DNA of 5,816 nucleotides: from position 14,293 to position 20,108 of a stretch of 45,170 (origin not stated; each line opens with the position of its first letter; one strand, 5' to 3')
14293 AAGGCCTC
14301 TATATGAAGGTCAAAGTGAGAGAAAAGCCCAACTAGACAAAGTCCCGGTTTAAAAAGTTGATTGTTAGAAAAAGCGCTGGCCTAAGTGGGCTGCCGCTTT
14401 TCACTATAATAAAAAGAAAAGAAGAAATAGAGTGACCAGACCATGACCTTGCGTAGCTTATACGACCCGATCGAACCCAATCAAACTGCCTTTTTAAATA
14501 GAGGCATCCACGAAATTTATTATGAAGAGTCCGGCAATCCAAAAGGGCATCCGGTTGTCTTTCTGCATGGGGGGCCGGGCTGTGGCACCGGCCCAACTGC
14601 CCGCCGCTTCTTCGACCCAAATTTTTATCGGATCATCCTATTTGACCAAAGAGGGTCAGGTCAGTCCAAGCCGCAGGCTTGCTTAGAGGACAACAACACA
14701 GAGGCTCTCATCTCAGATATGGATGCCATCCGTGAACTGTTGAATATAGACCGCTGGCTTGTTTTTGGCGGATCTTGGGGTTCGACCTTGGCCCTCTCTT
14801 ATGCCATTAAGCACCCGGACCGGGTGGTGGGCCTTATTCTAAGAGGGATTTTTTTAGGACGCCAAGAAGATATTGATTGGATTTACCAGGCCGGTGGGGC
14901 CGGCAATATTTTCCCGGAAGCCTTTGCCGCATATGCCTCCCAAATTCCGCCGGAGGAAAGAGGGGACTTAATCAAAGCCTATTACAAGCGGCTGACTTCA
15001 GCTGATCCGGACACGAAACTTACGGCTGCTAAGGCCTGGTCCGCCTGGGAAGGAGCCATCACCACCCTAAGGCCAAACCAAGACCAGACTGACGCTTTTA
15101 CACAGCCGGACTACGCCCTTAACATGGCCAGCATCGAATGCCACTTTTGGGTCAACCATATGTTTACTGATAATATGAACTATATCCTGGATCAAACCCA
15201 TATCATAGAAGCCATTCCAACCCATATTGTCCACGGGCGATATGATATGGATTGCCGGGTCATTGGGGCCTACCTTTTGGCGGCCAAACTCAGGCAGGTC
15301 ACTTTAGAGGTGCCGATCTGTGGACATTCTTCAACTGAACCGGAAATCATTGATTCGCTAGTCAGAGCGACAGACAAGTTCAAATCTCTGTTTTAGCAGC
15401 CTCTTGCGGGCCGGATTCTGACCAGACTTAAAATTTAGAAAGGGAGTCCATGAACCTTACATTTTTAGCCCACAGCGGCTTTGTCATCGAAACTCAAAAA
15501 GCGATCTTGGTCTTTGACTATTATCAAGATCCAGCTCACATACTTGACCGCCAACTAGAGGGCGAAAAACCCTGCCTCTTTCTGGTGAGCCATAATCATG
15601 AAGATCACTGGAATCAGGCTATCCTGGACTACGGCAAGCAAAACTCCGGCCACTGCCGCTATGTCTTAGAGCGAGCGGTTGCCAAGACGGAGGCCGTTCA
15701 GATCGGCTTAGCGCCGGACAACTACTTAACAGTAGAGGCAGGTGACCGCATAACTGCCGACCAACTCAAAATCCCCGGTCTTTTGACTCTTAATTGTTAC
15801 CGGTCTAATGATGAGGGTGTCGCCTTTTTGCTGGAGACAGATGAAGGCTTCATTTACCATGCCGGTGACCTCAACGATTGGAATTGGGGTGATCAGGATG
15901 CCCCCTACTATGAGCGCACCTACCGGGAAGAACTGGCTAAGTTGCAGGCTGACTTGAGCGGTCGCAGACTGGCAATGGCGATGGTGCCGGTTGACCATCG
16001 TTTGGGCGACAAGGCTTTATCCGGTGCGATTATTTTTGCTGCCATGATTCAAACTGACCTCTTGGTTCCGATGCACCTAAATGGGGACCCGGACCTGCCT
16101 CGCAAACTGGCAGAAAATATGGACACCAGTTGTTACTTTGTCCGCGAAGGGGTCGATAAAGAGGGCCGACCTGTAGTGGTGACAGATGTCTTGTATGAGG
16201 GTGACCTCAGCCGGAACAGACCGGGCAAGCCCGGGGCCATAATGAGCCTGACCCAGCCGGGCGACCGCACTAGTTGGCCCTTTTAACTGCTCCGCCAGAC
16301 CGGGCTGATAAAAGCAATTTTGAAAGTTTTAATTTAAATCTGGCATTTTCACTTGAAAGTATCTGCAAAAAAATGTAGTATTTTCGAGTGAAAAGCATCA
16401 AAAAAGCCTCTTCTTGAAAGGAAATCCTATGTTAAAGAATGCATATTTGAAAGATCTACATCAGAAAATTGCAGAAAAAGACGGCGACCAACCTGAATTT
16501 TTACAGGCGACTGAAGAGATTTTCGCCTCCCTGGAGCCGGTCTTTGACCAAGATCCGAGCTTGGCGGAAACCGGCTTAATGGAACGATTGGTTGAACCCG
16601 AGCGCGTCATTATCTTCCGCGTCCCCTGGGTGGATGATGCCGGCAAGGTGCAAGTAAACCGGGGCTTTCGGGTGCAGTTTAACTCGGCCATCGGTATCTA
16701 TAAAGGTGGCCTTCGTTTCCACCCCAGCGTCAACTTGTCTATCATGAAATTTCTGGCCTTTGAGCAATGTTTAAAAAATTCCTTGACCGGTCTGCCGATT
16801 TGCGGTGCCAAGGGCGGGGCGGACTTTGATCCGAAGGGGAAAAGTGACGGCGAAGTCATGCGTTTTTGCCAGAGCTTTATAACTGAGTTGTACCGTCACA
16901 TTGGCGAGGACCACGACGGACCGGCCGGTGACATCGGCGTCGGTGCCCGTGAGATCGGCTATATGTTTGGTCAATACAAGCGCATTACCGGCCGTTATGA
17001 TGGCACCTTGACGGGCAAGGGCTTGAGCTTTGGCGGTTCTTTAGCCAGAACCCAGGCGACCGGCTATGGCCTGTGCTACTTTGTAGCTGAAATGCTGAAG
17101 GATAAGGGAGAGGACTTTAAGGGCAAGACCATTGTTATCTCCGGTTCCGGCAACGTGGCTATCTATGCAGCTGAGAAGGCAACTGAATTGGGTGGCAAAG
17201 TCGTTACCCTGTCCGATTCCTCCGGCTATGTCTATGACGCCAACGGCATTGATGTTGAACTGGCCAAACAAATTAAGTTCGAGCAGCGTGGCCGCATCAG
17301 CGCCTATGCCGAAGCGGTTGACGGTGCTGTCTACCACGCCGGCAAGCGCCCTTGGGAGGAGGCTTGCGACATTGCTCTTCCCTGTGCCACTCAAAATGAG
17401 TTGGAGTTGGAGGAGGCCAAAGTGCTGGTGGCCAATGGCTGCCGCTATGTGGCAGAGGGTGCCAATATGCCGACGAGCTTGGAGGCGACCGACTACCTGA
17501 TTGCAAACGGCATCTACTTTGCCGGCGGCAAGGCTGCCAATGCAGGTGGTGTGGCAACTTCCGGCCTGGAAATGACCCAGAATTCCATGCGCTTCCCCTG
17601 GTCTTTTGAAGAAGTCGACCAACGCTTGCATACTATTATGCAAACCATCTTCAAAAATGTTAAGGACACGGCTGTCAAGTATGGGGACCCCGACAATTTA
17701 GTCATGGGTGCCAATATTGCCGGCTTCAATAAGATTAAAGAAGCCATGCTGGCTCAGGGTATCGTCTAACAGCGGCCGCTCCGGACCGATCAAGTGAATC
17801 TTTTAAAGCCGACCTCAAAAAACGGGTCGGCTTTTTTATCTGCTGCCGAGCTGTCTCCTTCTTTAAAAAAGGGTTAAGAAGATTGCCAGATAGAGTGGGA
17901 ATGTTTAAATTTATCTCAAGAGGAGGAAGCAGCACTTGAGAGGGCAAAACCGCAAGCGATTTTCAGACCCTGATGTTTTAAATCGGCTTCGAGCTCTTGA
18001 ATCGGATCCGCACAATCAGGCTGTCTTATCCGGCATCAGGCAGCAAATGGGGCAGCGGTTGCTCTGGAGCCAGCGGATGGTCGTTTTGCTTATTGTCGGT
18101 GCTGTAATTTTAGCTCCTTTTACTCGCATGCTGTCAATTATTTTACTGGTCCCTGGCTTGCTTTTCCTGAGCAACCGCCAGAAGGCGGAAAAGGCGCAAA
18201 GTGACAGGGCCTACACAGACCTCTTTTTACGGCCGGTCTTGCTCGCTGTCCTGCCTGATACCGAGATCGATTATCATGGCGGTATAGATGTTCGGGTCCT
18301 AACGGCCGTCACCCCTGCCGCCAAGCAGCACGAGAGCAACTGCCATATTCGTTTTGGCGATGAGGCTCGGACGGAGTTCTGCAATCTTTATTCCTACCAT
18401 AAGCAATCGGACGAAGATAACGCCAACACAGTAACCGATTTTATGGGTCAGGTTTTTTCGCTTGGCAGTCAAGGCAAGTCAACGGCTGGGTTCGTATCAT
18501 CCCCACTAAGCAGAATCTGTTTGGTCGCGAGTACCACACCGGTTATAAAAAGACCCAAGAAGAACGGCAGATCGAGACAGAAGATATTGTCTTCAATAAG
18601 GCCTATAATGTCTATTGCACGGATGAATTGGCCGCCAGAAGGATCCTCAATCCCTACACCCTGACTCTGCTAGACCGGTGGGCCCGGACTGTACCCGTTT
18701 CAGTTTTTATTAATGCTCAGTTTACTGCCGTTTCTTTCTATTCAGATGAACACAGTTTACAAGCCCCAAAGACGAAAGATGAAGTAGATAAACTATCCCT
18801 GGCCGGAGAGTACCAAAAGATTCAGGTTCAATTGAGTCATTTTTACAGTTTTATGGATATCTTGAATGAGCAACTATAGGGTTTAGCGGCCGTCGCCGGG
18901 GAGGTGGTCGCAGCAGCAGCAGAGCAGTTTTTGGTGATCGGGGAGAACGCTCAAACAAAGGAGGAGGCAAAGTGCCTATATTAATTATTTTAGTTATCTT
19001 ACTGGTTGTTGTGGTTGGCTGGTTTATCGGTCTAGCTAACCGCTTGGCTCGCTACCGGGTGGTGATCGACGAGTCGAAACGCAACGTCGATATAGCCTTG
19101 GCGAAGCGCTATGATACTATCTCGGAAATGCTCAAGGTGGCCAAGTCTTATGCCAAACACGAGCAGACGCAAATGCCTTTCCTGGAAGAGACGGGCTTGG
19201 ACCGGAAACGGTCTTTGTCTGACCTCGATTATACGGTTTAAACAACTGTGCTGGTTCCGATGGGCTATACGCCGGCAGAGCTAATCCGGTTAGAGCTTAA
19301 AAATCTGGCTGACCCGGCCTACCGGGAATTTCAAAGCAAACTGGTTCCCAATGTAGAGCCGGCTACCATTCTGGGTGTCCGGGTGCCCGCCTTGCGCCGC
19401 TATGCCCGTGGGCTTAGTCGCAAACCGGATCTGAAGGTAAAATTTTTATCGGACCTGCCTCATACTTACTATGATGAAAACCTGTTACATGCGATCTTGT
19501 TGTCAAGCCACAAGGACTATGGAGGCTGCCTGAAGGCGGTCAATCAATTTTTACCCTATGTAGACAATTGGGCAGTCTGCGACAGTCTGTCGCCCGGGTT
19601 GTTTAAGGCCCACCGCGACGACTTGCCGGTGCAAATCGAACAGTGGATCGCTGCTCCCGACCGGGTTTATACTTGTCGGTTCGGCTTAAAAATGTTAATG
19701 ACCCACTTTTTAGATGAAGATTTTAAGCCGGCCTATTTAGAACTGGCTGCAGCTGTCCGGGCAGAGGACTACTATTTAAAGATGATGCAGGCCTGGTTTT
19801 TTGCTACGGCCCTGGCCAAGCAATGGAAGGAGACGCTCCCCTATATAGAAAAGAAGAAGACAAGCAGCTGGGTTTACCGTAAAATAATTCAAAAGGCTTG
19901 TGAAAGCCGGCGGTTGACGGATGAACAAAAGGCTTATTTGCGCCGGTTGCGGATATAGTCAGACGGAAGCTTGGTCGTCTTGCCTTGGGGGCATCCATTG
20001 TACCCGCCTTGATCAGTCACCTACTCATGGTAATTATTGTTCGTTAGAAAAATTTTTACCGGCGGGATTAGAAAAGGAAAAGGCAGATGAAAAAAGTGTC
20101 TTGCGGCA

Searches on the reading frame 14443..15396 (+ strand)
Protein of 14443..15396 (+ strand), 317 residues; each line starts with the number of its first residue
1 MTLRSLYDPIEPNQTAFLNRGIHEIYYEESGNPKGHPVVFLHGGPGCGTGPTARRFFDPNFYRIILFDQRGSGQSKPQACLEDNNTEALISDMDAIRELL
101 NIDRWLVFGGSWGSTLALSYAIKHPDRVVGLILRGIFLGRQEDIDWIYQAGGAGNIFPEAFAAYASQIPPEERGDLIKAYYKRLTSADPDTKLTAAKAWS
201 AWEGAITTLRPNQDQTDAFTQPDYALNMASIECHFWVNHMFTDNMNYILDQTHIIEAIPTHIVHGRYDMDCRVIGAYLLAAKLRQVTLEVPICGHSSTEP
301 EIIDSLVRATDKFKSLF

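Call 84: search_protein_families(library=pfam, proteins=[window:14443-15396:+], max_evalue=0.0001)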
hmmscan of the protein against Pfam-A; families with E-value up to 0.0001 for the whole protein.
window:14443-15396:+ (317 aa): 3 families
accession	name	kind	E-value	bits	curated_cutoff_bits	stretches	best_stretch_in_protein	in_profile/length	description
PF00561.26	Abhydrolase_1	-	5.8e-29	101.9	25.8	1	37-295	2-238/245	alpha/beta hydrolase fold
PF12146.15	Hydrolase_4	-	1.9e-10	40.9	27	1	54-268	25-202/239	Serine aminopeptidase, S33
PF12697.13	Abhydrolase_6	-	1.4e-08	36.2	26.3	1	38-296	1-205/217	Alpha/beta hydrolase family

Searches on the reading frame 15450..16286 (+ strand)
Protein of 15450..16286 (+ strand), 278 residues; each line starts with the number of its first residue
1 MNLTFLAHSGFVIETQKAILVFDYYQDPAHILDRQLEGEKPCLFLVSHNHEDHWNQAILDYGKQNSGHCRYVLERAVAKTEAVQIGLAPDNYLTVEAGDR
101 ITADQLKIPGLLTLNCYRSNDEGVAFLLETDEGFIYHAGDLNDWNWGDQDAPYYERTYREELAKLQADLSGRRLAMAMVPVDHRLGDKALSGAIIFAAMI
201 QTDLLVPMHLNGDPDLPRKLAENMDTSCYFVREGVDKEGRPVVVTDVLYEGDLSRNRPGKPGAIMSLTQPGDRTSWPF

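Call 84: search_protein_families(library=pfam, proteins=[window:15450-16286:+], max_evalue=0.0001)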
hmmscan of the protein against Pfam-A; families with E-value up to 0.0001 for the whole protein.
window:15450-16286:+ (278 aa): 1 family
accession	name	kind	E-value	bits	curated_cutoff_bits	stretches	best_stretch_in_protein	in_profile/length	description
PF13483.12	Lactamase_B_3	-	1.7e-10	41.6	24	1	3-142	2-112/160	Beta-lactamase superfamily domain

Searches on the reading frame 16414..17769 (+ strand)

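Call 84: search_protein_families(library=pfam, proteins=[window:16414-17769:+], max_evalue=0.0001)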
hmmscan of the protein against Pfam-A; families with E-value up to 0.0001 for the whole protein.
window:16414-17769:+ (451 aa): 2 families
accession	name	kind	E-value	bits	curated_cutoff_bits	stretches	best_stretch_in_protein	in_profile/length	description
PF00208.27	ELFV_dehydrog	-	5e-91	305.1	23.4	1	207-449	1-241/241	Glutamate/Leucine/Phenylalanine/Valine dehydrogenase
PF02812.23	ELFV_dehydrog_N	-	2.6e-48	163.4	25.3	1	62-189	1-128/129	Glu/Leu/Phe/Val dehydrogenase, dimerisation domain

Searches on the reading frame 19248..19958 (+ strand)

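Call 84: search_protein_families(library=pfam, proteins=[window:19248-19958:+], max_evalue=0.0001)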
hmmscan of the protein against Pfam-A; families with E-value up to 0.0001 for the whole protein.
window:19248-19958:+ (236 aa): 1 family
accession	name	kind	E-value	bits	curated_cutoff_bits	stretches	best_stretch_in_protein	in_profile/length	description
PF08713.17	DNA_alkylation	-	6.8e-13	49.2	21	1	13-204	1-198/213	DNA alkylation repair enzyme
